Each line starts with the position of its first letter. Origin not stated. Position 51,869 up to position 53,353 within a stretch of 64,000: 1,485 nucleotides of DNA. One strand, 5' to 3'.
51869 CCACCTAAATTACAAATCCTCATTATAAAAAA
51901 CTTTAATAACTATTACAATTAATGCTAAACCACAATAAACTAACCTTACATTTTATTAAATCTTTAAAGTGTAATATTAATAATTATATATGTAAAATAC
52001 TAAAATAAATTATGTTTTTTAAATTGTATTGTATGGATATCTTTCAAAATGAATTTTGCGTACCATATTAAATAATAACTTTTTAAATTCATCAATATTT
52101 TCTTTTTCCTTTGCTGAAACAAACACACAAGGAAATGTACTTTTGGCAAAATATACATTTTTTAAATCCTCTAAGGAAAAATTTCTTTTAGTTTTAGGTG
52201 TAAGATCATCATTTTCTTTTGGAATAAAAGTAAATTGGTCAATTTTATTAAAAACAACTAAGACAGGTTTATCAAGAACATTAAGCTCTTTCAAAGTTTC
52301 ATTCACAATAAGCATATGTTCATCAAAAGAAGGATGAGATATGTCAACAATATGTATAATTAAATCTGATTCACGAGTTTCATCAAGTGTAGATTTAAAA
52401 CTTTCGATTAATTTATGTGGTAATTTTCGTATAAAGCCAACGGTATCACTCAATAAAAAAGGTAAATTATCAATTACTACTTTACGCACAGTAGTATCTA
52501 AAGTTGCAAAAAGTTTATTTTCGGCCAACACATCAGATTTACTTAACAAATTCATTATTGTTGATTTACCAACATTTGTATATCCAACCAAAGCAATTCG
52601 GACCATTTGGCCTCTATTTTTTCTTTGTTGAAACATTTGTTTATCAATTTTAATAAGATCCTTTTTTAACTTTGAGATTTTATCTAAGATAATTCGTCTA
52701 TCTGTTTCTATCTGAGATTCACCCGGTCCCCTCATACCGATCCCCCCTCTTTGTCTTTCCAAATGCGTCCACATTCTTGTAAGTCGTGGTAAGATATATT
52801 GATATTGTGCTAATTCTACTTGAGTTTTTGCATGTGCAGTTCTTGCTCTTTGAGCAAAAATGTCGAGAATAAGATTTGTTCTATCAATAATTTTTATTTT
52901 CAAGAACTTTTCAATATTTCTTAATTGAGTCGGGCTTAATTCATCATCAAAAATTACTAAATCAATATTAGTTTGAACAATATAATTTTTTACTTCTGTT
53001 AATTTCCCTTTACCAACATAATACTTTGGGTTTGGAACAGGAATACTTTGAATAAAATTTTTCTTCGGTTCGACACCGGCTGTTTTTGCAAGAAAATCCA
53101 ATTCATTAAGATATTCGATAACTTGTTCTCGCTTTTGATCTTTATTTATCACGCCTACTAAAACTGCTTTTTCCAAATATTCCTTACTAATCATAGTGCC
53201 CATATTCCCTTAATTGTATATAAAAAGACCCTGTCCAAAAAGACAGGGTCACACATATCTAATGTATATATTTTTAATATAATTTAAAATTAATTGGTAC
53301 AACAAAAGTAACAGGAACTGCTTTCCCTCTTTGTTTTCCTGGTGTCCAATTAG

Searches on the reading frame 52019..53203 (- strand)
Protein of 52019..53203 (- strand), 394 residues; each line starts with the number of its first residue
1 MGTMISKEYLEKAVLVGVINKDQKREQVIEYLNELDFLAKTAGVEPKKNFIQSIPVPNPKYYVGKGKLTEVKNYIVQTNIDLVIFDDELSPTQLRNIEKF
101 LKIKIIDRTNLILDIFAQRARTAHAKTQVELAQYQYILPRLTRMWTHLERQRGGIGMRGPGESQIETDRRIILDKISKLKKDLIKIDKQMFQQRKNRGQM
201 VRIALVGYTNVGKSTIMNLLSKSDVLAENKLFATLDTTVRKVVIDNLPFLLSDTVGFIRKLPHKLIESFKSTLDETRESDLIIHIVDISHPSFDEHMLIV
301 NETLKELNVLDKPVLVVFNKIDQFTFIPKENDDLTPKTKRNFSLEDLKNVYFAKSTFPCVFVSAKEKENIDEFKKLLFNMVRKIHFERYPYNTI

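Call 71: search_protein_families(library=pfam, proteins=[window:52019-53203:-], max_evalue=0.00001)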
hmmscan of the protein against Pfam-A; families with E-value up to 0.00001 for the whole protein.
window:52019-53203:- (394 aa): 6 families
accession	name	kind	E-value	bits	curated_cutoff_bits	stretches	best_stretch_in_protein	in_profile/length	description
PF13167.11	GTP-bdg_N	-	3.1e-33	114.6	25.4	1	30-117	2-89/89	GTP-binding GTPase N-terminal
PF16360.10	GTP-bdg_M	-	5.5e-32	110.6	29.5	1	119-197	1-79/79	GTP-binding GTPase Middle Region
PF01926.29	MMR_HSR1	-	5.3e-22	78.5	21.9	1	202-320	1-113/113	50S ribosome-binding GTPase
PF00025.27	Arf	-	5.7e-08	32.9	22.3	1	189-330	3-134/174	ADP-ribosylation factor family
PF00009.33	GTP_EFTU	-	5.3e-07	29.8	26.5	0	275-381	89-186/188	Elongation factor Tu GTP binding domain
PF02421.24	FeoB_N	-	1.1e-06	28.7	27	1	202-324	2-118/156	Ferrous iron transport protein B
